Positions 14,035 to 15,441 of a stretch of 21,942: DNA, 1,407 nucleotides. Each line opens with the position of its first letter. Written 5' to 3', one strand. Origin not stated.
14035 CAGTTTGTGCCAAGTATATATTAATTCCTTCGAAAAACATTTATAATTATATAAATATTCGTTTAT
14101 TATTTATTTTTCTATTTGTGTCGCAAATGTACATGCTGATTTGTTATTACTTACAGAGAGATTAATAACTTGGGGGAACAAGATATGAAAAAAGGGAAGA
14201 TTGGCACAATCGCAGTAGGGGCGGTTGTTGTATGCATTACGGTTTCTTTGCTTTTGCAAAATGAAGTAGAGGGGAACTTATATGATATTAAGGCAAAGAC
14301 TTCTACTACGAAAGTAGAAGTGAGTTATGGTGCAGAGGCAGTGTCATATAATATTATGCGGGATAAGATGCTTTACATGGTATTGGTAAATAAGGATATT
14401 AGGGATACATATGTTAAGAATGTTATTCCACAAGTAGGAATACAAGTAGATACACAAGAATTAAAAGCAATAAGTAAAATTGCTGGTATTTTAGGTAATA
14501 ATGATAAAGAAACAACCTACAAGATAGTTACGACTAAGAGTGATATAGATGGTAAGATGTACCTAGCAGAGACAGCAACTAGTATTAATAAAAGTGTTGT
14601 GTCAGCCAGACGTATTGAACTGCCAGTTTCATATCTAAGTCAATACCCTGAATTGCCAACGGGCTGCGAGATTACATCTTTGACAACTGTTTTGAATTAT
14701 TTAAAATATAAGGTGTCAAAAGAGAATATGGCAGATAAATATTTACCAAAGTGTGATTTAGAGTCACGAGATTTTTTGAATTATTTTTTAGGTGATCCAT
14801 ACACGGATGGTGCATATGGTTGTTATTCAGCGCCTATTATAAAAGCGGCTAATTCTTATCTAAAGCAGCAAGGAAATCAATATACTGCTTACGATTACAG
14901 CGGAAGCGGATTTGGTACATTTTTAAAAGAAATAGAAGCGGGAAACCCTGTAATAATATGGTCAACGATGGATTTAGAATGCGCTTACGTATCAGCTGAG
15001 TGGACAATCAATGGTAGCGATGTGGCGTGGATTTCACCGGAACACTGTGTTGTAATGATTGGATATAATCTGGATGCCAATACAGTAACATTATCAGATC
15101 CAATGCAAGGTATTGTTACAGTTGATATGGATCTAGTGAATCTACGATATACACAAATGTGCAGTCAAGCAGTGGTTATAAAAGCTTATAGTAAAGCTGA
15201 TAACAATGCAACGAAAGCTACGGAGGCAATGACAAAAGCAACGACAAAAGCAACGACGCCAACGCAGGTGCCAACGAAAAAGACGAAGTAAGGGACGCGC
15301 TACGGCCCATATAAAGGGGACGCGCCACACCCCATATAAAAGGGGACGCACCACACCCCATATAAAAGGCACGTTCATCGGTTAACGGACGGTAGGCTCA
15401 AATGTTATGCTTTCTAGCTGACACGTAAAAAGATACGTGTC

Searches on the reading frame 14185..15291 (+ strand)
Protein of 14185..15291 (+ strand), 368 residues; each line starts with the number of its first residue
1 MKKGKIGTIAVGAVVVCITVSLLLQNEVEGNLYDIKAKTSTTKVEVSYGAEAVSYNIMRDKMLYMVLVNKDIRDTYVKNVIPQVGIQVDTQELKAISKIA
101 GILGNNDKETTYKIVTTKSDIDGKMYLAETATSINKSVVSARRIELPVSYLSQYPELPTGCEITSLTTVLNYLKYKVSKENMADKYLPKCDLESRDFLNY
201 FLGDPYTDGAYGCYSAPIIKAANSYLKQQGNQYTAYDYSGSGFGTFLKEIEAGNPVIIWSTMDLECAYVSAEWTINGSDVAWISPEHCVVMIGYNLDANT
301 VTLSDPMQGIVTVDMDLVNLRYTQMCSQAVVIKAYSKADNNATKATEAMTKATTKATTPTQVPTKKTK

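Call 3: search_protein_families(library=pfam, proteins=[window:14185-15291:+], max_evalue=0.01)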
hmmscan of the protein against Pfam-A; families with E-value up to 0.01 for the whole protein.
window:14185-15291:+ (368 aa): 1 family
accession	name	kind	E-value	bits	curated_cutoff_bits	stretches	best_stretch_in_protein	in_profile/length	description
PF13529.12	Peptidase_C39_2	-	5e-29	102.2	24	1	146-307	1-143/143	Peptidase_C39 like family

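Call 15: find_homologous_proteins(query=window:14185-15291:+, max_evalue=1e-10)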
Query window:14185-15291:+ (368 aa): 528 proteins with E <= 1e-10 among 2520 candidates; the best 120 are listed.
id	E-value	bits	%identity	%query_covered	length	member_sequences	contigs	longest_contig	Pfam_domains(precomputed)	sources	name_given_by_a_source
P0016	5.3e-203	692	95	91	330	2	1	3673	PF13529.14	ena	-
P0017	3.4e-141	488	62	94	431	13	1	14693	PF13529.14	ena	-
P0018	1.3e-105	371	51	97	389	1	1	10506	PF13529.14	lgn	-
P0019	1.3e-104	368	52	97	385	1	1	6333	PF13529.14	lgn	-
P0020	1.0e-96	342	53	90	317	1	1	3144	PF13529.14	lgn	-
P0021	2.5e-93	331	49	90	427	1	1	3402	PF13529.14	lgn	-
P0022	3.2e-93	331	49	92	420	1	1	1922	PF13529.14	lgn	-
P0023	7.3e-87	310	56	66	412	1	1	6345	PF13529.14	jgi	-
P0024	1.8e-86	308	52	72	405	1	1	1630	PF13529.14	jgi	-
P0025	3.1e-85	304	55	67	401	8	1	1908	PF13529.14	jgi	-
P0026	4.6e-85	304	43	94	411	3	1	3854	PF13529.14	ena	-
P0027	4.8e-85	304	52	73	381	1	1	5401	PF13529.14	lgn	-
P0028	1.2e-81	293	44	91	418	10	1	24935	PF13529.14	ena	-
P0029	2.0e-81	292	52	68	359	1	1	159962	PF13529.14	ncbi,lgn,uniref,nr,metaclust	ncbi:C39 family peptidase [[Clostridium] fimetarium]|uniref:Uncharacterized protein YvpB n=1 Tax=[Cl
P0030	8.1e-77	277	49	75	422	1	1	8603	PF13529.14,PF05887.17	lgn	-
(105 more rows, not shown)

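Call 18: find_encoding_contigs(protein=P0017, flank=10000, max_places=4)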
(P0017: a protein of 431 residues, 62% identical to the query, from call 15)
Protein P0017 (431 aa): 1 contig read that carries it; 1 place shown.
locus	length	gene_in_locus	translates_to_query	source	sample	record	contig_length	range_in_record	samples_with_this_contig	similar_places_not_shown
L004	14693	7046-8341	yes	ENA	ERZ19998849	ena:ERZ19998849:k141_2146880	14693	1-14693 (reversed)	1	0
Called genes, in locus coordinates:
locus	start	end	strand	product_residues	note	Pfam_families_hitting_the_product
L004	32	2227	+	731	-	PF03412:Peptidase_C39, PF00664:ABC_membrane, PF00005:ABC_tran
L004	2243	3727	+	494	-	PF26002:Beta-barrel_AprE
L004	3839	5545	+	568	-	PF00082:Peptidase_S8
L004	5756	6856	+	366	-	PF04055:Radical_SAM, PF13353:Fer4_12 (weak)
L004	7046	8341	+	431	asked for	PF13529:Peptidase_C39_2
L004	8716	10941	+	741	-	PF01145:Band_7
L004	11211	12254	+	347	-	PF03600:CitMHS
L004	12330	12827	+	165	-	PF13302:Acetyltransf_3 (weak), PF13673:Acetyltransf_10, PF00583:Acetyltransf_1, PF13508:Acetyltransf_7 (weak)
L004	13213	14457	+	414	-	PF00909:Ammonium_transp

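Call 27: find_encoding_contigs(protein=P0019, flank=10000, max_places=3)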
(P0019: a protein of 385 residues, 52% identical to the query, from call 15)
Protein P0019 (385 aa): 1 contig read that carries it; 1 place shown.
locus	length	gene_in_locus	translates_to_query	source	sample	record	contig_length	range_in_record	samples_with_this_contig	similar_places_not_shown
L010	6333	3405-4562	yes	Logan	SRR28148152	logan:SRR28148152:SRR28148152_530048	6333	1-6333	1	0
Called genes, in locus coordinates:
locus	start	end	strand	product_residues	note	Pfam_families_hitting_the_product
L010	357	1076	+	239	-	PF12730:ABC2_membrane_4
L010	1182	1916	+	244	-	PF00072:Response_reg, PF04397:LytTR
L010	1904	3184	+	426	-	PF02518:HATPase_c (weak), PF14501:HATPase_c_5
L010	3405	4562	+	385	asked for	PF13529:Peptidase_C39_2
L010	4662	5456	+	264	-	PF13529:Peptidase_C39_2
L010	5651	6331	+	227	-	?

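Call 28: find_encoding_contigs(protein=P0028, flank=10000, max_places=3)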
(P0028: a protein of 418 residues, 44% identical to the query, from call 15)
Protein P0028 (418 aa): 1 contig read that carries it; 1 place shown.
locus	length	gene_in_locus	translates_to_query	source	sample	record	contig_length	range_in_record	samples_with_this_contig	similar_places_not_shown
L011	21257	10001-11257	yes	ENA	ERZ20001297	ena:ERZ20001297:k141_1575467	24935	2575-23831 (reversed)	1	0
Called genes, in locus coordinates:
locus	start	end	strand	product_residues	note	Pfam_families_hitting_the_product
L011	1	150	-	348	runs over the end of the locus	PF02608:Bmp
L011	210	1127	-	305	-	PF02653:BPD_transp_2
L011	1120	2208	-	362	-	PF02653:BPD_transp_2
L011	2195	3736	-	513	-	PF00005:ABC_tran, PF13304:AAA_21 (faint), PF00005:ABC_tran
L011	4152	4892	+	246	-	PF00543:P-II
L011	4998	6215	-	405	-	PF17853:GGDEF_2, PF13556:HTH_30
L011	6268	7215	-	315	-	PF22847:Glyco_hydro_43_rel, PF04616:Glyco_hydro_43 (weak)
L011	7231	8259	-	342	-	PF01070:FMN_dh, PF05690:ThiG (faint), PF00478:IMPDH (weak), PF01070:FMN_dh, PF01645:Glu_synthase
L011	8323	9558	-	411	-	PF03825:Nuc_H_symport, PF12832:MFS_1_like, PF07690:MFS_1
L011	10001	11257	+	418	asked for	PF13529:Peptidase_C39_2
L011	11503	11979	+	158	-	PF13302:Acetyltransf_3, PF00583:Acetyltransf_1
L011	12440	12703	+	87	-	-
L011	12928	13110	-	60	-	-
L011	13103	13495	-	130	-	-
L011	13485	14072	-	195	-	-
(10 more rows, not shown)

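Call 29: find_encoding_contigs(protein=P0029, flank=10000, max_places=3)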
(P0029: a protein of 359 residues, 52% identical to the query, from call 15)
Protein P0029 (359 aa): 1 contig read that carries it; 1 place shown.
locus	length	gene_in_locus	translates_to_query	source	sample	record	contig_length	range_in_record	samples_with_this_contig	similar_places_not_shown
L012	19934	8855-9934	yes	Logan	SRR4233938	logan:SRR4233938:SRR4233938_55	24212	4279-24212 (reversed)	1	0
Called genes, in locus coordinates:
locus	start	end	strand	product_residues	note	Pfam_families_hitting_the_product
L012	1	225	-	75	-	?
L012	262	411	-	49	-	-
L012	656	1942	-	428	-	PF14689:SPOB_a (weak), PF14501:HATPase_c_5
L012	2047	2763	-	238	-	PF00072:Response_reg, PF04397:LytTR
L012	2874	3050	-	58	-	-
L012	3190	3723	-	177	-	PF00857:Isochorismatase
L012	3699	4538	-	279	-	PF00165:HTH_AraC (weak), PF12833:HTH_18, PF00165:HTH_AraC, PF06445:GyrI-like (weak), PF14526:Cass2 (weak)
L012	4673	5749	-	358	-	PF01408:GFO_IDH_MocA, PF03447:NAD_binding_3 (weak), PF22725:GFO_IDH_MocA_C3, PF02894:GFO_IDH_MocA_C (faint)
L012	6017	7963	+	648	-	PF01569:PAP2, PF12951:PATR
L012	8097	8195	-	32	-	-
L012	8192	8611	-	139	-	-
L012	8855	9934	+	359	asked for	PF13529:Peptidase_C39_2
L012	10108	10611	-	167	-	PF00149:Metallophos (weak)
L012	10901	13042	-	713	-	PF01757:Acyl_transf_3, PF01168:Ala_racemase_N, PF00842:Ala_racemase_C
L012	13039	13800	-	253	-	PF02557:VanY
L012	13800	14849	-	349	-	PF01820:Dala_Dala_lig_N, PF02786:CPSase_L_D2 (faint), PF02222:ATP-grasp, PF07478:Dala_Dala_lig_C, PF13535:ATP-grasp_4 (faint)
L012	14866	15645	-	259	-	PF02557:VanY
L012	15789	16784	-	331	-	PF00512:HisKA, PF02518:HATPase_c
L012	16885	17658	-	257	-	PF00072:Response_reg, PF00486:Trans_reg_C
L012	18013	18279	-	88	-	-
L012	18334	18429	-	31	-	-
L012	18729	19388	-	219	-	-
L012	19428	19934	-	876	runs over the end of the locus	PF01326:PPDK_N, PF00391:PEP-utilizers, PF02896:PEP-utilizers_C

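Call 39: search_protein_families(library=ncbifam, proteins=[window:14185-15291:+], max_evalue=0.001)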
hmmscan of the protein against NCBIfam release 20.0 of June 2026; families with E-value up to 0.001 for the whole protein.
window:14185-15291:+ (368 aa): 1 family
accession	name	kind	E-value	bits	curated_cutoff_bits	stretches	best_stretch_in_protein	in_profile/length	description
NF008269.0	PRK11041.1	equivalog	8.6e-05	21.7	436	1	9-175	15-178/342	DNA-binding transcriptional regulator CytR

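Call 50: find_encoding_contigs(protein=P0023, flank=10000, max_places=3)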
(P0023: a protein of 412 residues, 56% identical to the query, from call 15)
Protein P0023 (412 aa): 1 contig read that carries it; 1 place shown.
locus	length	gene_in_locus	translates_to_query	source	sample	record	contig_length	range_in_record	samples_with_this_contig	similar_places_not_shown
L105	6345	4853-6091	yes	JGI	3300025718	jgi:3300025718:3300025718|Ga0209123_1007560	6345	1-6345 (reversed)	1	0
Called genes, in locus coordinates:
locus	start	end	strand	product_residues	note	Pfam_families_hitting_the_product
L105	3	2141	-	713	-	?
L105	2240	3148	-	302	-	PF00126:HTH_1, PF03466:LysR_substrate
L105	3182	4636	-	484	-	PF06609:TRI12, PF07690:MFS_1, PF00083:Sugar_tr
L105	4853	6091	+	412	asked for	PF13529:Peptidase_C39_2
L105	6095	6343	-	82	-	?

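Call 51: find_encoding_contigs(protein=P0030, flank=10000, max_places=3)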
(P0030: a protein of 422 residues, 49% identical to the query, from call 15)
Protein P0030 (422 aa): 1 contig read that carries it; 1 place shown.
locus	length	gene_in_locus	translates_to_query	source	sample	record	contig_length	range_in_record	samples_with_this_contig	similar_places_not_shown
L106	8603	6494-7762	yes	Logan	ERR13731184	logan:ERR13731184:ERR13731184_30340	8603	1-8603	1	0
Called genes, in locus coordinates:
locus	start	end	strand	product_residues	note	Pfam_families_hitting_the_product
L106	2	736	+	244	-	?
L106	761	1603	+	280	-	PF00528:BPD_transp_1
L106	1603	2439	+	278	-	PF00528:BPD_transp_1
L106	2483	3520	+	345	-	PF00356:LacI, PF00532:Peripla_BP_1, PF13407:Peripla_BP_4, PF13377:Peripla_BP_3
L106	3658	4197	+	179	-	-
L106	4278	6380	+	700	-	-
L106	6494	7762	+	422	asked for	PF13529:Peptidase_C39_2, PF05887:Trypan_PARP (weak)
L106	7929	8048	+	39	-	-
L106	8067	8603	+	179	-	?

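Call 70: search_solved_structures(query=window:14185-15291:+, max_evalue=0.01, show_alignments=1)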
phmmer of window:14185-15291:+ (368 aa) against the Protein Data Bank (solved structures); distinct sequences matched with E-value up to 0.01: 1.
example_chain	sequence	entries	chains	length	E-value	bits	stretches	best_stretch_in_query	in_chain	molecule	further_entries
3erv_A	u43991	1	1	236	4e-19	72.1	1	147-337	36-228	putative C39-like peptidase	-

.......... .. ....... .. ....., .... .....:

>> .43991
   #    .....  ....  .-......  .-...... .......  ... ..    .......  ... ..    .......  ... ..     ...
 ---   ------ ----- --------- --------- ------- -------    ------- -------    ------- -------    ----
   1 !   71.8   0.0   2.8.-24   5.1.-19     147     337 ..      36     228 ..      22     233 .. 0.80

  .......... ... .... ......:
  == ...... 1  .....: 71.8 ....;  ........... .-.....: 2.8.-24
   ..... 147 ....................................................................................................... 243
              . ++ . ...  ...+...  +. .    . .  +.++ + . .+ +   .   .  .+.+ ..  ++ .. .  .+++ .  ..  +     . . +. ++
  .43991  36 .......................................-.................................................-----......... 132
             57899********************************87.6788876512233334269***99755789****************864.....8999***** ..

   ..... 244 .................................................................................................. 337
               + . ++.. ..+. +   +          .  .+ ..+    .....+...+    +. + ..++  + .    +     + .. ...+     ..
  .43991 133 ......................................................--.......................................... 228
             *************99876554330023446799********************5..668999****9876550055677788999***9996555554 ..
